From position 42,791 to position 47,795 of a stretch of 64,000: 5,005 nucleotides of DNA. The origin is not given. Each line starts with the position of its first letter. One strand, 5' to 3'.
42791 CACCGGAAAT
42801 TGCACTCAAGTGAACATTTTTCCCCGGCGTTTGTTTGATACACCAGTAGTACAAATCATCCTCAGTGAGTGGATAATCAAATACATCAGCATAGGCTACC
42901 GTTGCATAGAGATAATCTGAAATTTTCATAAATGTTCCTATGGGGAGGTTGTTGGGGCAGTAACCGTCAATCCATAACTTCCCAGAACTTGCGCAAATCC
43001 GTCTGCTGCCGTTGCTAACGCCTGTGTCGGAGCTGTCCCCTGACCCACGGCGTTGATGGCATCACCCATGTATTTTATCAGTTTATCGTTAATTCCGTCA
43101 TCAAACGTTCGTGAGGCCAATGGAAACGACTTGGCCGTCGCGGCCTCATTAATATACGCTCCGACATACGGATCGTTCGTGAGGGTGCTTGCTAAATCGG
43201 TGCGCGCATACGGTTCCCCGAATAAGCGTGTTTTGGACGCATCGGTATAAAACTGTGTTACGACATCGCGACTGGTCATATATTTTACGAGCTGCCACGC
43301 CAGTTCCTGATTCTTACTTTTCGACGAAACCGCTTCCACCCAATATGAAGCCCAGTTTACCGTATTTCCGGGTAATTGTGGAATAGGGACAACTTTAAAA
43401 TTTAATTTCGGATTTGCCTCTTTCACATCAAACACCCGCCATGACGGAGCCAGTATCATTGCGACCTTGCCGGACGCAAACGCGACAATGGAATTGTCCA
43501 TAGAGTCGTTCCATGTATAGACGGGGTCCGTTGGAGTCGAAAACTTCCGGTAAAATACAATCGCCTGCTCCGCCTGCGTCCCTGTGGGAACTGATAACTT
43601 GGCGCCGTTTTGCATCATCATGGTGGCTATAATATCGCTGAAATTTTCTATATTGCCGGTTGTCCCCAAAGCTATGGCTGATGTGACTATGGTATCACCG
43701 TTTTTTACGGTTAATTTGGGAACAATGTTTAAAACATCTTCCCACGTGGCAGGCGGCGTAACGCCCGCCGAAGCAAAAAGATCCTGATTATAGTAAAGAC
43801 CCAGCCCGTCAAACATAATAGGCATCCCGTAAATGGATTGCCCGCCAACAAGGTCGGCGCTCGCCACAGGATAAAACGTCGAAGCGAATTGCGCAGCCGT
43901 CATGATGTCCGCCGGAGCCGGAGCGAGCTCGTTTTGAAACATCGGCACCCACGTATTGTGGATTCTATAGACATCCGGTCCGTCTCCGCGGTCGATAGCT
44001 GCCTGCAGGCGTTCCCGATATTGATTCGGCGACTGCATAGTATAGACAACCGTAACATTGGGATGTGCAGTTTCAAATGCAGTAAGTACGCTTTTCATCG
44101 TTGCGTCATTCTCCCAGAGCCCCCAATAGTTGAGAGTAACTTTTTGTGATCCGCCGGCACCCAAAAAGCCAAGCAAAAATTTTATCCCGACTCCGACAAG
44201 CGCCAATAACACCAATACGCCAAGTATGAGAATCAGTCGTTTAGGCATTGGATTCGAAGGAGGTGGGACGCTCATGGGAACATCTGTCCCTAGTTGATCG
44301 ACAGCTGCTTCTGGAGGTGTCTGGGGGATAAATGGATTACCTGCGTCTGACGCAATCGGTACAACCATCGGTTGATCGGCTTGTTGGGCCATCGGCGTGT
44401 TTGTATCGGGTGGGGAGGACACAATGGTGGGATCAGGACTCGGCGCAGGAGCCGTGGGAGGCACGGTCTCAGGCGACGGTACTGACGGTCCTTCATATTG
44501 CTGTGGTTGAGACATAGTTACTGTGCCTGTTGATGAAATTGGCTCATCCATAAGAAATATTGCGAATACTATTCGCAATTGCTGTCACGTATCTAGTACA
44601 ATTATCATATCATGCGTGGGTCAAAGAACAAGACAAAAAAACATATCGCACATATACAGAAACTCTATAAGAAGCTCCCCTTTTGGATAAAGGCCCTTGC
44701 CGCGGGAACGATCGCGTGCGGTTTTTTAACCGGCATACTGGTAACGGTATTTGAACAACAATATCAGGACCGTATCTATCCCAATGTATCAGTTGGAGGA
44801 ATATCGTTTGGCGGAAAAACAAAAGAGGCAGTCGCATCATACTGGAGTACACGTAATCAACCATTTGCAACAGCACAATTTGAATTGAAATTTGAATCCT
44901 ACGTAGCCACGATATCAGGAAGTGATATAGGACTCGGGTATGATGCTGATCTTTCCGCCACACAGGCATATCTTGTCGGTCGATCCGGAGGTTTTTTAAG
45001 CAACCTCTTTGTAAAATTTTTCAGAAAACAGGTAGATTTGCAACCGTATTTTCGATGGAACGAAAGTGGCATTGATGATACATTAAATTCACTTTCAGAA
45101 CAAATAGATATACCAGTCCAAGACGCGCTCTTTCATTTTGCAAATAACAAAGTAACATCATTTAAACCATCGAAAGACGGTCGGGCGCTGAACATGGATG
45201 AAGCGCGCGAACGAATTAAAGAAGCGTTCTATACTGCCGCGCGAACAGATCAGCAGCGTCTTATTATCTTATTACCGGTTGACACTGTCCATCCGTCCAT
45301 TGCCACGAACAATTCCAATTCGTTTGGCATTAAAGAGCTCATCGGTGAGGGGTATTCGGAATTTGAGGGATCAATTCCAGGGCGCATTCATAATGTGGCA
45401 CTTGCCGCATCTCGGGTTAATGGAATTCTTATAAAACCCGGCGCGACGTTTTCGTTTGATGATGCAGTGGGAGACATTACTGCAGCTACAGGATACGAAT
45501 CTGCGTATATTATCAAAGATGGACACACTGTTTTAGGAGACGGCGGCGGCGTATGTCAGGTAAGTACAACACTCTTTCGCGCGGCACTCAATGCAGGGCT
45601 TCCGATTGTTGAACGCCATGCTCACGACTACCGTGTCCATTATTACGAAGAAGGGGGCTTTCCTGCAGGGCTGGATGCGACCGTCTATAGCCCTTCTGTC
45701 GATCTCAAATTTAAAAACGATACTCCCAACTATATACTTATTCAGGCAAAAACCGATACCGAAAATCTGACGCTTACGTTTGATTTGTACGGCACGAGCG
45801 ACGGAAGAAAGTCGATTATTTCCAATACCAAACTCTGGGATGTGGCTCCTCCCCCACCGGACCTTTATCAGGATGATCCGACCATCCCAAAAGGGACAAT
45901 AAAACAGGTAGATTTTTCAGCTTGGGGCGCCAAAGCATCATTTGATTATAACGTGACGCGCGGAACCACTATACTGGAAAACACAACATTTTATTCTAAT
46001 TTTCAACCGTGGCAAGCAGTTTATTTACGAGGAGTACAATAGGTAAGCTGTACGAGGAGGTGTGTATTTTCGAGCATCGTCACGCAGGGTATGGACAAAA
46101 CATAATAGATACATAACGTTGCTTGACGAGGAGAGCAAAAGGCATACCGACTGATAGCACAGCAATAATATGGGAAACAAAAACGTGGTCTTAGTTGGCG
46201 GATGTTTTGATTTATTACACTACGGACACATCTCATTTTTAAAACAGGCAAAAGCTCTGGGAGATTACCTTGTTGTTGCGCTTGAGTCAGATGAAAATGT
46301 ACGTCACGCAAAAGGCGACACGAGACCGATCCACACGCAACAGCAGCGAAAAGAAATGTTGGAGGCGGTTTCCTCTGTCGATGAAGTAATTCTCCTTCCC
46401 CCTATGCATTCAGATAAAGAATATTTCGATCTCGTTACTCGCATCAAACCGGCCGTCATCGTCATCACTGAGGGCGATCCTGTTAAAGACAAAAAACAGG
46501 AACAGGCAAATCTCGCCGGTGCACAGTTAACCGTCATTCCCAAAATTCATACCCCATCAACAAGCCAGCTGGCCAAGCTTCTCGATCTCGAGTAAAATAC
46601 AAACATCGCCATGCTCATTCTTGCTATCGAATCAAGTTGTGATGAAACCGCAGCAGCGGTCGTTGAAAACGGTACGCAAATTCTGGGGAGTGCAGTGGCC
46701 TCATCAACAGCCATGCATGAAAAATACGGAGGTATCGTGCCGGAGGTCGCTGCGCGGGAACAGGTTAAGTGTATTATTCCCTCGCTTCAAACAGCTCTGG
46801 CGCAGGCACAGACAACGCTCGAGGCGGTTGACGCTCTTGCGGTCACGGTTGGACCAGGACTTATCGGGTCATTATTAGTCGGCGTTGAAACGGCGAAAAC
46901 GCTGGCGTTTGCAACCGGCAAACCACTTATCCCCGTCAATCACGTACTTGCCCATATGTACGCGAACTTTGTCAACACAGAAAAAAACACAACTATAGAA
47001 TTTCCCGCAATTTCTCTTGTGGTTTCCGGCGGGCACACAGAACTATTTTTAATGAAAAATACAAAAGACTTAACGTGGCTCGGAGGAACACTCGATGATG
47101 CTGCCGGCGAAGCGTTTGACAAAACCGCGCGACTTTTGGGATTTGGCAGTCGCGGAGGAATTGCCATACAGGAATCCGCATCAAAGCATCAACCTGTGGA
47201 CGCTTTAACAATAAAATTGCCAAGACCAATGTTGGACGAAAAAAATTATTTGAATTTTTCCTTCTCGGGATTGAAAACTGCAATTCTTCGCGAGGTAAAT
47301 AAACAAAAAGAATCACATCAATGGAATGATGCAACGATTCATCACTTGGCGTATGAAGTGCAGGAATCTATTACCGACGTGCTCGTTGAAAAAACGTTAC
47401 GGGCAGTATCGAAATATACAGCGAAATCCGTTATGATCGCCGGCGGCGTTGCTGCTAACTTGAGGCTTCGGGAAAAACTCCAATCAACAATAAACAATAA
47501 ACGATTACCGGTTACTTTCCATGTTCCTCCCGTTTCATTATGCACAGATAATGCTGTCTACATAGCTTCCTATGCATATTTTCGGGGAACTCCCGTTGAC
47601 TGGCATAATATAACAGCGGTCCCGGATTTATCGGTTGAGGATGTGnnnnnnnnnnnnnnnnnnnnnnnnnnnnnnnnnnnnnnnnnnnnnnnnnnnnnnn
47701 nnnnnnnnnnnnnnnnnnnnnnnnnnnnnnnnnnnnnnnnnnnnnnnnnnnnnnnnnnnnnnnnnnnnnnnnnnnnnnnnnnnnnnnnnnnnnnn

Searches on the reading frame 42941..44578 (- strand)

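Call 86: search_protein_families(library=pfam, proteins=[window:42941-44578:-], max_evalue=0.0001)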
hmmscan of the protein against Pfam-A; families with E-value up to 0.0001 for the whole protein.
window:42941-44578:- (546 aa): 2 families
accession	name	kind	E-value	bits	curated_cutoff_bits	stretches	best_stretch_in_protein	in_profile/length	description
PF01547.30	SBP_bac_1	-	2.9e-35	123.2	26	1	157-438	6-304/307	Bacterial extracellular solute-binding protein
PF13416.11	SBP_bac_8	-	6.9e-32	111.8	27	1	165-446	3-255/279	Bacterial extracellular solute-binding protein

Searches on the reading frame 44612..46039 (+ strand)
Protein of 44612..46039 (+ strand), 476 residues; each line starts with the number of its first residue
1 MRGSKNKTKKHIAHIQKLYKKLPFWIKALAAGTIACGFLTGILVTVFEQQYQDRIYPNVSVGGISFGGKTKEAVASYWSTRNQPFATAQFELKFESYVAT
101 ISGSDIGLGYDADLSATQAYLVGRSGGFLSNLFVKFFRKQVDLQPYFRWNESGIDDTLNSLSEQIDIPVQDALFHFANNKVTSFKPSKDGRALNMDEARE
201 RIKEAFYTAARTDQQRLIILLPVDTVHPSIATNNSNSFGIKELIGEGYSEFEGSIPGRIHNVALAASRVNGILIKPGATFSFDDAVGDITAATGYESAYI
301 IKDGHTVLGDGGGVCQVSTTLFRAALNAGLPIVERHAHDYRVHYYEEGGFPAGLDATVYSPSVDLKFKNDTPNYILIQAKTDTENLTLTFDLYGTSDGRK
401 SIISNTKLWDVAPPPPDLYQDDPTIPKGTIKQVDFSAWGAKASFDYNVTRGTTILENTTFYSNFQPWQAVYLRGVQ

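Call 86: search_protein_families(library=pfam, proteins=[window:44612-46039:+], max_evalue=0.0001)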
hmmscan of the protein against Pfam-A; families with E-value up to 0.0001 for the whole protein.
window:44612-46039:+ (476 aa): 2 families
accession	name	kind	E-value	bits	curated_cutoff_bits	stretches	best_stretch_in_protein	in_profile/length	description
PF04294.18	VanW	-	5e-46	155.9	27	1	258-389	2-128/130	VanW like protein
PF12229.13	PG_binding_4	-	7.9e-12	45.8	22.1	1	100-205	2-107/117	Putative peptidoglycan binding domain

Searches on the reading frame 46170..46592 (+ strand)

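Call 86: search_protein_families(library=pfam, proteins=[window:46170-46592:+], max_evalue=0.0001)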
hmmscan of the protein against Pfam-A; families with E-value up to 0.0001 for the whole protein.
window:46170-46592:+ (141 aa): 1 family
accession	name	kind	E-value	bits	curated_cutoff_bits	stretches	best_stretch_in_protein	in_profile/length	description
PF01467.32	CTP_transf_like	-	1.2e-19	71.2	21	1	8-117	1-104/133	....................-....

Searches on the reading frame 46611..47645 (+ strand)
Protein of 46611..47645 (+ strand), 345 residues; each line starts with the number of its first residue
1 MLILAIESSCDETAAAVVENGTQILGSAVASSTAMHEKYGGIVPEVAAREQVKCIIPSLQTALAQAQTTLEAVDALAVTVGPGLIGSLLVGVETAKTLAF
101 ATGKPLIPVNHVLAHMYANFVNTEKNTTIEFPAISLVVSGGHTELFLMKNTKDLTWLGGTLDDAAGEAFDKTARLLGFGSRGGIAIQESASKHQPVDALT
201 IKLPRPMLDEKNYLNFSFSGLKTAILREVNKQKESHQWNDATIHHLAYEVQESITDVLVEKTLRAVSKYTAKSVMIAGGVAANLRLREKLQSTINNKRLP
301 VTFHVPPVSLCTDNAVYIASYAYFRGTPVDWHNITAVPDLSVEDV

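Call 86: search_protein_families(library=pfam, proteins=[window:46611-47645:+], max_evalue=0.0001)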
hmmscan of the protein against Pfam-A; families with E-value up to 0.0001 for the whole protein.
window:46611-47645:+ (345 aa): 2 families
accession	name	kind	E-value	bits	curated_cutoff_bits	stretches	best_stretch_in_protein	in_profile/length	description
PF00814.31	TsaD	-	6.7e-83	278.9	24.8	1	23-319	1-263/264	tRNA N6-adenosine threonylcarbamoyltransferase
PF22521.2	HypF_C_2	-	8.1e-06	26.2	27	1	225-304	148-227/241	Carbamoyltransferase, Kae1-like Domain, second subdomain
